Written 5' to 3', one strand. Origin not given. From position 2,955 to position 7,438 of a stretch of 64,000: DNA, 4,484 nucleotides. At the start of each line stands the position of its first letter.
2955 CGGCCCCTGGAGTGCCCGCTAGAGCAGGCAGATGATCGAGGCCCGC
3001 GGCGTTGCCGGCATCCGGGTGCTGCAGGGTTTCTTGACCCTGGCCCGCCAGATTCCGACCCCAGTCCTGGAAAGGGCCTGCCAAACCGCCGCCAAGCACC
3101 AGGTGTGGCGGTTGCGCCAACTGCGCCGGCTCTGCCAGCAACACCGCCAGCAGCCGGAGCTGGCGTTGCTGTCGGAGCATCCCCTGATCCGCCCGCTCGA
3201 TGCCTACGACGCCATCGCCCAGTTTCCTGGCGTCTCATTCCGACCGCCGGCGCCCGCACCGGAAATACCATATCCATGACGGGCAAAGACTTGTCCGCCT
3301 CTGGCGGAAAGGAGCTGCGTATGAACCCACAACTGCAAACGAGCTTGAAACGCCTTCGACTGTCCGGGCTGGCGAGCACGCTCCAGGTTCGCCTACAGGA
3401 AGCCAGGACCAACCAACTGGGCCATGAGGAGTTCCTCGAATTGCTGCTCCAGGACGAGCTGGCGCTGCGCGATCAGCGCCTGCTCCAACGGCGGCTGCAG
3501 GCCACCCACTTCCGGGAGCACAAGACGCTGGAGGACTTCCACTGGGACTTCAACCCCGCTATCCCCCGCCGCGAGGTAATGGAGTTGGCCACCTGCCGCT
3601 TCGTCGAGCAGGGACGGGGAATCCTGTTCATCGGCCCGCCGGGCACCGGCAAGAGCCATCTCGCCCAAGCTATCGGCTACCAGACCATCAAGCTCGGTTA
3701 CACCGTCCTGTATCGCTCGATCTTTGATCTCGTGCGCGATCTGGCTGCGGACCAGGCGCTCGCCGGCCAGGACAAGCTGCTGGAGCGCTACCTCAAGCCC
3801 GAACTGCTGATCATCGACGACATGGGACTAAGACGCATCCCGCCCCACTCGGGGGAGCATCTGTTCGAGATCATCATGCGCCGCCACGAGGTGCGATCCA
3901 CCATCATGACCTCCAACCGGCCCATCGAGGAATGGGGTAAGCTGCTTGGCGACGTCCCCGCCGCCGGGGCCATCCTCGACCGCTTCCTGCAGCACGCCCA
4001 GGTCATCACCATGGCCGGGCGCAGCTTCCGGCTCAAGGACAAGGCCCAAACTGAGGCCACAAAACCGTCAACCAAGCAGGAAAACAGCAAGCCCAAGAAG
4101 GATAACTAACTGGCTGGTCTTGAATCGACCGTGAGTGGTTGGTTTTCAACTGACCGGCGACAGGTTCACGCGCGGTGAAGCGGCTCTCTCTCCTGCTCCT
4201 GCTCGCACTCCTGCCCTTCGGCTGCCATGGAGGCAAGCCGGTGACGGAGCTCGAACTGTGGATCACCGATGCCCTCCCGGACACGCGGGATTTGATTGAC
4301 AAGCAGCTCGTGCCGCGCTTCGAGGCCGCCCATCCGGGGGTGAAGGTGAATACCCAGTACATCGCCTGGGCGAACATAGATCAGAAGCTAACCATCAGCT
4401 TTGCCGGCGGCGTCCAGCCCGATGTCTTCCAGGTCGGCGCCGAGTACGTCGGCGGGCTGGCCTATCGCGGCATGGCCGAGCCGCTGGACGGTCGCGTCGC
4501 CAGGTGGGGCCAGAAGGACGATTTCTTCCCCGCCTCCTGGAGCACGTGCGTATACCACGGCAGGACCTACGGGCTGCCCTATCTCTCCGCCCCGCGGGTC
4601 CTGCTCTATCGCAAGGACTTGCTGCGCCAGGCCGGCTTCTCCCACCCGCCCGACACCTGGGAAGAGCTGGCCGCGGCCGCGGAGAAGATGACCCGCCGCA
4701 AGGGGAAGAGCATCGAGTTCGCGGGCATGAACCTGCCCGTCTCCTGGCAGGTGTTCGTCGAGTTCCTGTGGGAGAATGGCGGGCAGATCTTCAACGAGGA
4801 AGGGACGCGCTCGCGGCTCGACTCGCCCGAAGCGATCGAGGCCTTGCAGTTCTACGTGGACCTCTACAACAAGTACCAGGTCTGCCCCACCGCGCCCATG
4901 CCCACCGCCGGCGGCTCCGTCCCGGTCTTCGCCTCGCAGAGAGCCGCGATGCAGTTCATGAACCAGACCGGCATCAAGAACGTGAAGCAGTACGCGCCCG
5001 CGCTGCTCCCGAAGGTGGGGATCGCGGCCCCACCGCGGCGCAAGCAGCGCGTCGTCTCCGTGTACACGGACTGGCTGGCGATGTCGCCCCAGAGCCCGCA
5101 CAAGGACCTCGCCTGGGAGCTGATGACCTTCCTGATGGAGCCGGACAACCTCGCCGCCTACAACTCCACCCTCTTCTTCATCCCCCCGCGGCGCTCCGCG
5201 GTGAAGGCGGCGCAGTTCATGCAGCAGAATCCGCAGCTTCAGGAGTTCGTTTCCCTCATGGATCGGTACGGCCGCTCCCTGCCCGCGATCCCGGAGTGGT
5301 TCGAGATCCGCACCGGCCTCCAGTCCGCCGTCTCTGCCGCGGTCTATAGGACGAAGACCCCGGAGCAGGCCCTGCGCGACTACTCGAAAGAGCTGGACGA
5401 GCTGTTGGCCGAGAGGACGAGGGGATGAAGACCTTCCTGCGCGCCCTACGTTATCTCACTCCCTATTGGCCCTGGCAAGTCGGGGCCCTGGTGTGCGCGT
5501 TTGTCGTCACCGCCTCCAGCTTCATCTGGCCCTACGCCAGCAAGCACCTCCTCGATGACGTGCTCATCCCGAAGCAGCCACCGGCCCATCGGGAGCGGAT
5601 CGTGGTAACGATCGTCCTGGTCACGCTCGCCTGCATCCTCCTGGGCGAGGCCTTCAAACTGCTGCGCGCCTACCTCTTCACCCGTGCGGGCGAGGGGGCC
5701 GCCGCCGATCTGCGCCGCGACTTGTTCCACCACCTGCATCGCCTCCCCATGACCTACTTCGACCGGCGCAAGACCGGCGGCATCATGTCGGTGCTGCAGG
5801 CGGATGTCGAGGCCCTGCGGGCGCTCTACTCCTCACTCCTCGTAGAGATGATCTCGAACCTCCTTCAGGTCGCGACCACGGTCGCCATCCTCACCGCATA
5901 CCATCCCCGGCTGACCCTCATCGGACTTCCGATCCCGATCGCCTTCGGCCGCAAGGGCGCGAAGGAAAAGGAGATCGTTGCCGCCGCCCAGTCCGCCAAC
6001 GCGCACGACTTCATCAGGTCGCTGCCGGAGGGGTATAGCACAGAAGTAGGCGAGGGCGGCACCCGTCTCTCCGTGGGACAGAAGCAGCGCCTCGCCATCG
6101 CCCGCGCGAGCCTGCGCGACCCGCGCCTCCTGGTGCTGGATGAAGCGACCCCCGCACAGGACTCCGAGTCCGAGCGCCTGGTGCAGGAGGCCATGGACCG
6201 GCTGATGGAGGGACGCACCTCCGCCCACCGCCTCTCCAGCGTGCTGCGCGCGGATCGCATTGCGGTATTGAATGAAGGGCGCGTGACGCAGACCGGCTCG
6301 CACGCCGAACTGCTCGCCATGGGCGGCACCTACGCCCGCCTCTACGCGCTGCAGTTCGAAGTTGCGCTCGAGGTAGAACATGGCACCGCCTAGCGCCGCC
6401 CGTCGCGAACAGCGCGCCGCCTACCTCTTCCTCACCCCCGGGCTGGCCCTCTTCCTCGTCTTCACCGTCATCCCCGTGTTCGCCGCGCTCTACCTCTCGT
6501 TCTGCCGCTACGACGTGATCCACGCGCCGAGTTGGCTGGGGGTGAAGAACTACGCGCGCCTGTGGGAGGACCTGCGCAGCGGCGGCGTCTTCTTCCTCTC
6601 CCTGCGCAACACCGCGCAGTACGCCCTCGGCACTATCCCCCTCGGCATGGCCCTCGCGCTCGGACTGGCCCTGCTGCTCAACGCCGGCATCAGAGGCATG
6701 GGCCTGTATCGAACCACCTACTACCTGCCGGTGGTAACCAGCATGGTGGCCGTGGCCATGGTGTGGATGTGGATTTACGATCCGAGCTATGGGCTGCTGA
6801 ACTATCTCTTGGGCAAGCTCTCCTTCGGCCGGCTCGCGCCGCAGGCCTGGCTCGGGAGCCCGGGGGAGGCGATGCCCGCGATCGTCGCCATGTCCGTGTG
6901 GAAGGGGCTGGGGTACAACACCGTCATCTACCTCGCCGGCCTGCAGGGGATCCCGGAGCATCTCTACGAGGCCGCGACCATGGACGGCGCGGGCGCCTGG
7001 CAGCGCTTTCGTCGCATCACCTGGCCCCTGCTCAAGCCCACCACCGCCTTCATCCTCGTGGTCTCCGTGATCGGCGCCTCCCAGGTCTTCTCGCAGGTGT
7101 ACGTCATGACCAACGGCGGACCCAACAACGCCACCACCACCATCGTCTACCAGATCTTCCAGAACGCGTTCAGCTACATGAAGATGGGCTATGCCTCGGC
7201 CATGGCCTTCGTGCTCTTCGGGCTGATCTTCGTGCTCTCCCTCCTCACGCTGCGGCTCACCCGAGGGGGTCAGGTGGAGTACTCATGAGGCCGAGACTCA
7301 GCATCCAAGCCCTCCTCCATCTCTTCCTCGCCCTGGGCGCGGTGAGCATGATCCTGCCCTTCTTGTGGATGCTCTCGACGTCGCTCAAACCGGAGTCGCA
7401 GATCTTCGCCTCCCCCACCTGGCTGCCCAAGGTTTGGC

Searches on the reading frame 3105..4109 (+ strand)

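Call 81: search_protein_families(library=pfam, proteins=[window:3105-4109:+], max_evalue=0.00001)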
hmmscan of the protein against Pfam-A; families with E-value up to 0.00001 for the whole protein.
window:3105-4109:+ (334 aa): 1 family
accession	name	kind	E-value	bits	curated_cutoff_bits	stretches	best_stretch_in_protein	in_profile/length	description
PF01695.23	IstB_IS21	-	1.6e-67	227.9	24.1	1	80-315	2-237/238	IstB-like ATP binding protein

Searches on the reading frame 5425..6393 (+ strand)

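Call 81: search_protein_families(library=pfam, proteins=[window:5425-6393:+], max_evalue=0.00001)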
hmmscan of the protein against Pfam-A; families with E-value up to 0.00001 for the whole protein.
window:5425-6393:+ (322 aa): 2 families
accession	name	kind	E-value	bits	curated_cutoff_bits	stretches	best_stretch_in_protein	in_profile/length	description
PF00664.28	ABC_membrane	-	1.2e-26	94.5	28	1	21-170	4-150/274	ABC transporter transmembrane region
PF00005.33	ABC_tran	-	1.2e-09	39.4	25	1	182-242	79-136/137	ABC transporter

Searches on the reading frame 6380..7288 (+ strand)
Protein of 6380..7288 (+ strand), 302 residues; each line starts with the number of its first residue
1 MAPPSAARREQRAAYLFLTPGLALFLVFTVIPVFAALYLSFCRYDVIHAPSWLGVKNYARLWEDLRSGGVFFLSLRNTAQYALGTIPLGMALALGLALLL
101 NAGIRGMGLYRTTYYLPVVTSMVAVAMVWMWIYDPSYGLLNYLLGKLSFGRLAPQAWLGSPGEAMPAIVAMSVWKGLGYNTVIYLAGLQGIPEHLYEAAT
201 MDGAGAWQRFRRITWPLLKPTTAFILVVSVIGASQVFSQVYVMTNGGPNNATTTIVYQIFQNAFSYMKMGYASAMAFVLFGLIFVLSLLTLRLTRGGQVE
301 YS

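Call 81: search_protein_families(library=pfam, proteins=[window:6380-7288:+], max_evalue=0.00001)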
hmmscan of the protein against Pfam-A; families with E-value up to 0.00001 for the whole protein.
window:6380-7288:+ (302 aa): 1 family
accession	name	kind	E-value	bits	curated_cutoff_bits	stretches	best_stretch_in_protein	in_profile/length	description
PF00528.27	BPD_transp_1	-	1.9e-20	73.8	26.4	1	88-293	4-178/184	Binding-protein-dependent transport system inner membrane component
